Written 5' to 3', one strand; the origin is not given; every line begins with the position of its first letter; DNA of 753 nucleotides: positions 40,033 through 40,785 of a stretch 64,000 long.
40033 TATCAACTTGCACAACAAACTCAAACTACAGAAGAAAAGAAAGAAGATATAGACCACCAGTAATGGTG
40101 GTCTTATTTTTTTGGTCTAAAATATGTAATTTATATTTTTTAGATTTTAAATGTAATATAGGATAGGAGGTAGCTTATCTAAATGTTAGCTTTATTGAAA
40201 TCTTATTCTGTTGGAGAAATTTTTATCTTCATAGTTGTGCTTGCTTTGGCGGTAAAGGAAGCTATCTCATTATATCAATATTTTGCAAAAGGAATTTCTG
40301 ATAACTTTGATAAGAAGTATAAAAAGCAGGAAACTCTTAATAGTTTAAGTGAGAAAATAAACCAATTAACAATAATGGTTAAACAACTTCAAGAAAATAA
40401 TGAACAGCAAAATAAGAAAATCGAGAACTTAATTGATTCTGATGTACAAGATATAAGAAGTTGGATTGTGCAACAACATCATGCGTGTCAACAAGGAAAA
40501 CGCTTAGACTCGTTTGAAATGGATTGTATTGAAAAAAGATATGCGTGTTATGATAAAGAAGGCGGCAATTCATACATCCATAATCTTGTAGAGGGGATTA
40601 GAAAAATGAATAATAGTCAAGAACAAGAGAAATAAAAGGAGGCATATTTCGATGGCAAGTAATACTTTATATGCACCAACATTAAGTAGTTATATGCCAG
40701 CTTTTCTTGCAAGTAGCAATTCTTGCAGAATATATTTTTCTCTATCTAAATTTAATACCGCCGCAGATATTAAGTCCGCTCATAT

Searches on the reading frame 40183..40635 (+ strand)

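Call 16: search_protein_families(library=phrogs, proteins=[window:40183-40635:+], max_evalue=0.001)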
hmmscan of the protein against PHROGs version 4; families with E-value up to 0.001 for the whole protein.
window:40183-40635:+ (150 aa): 2 families
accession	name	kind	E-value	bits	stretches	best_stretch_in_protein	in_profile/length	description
phrog_4257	-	unknown function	0.00015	23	1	43-147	32-136/138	-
phrog_23128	-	unknown function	0.00081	19.8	0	40-92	150-201/288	-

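Call 28: search_protein_families(library=pfam, proteins=[window:40183-40635:+], max_evalue=0.01)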
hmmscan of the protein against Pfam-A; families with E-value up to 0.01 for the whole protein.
window:40183-40635:+ (150 aa): 1 family
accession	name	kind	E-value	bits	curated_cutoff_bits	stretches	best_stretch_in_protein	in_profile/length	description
PF14942.11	Muted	-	0.0043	17.7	26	1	47-94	62-110/146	Organelle biogenesis, Muted-like protein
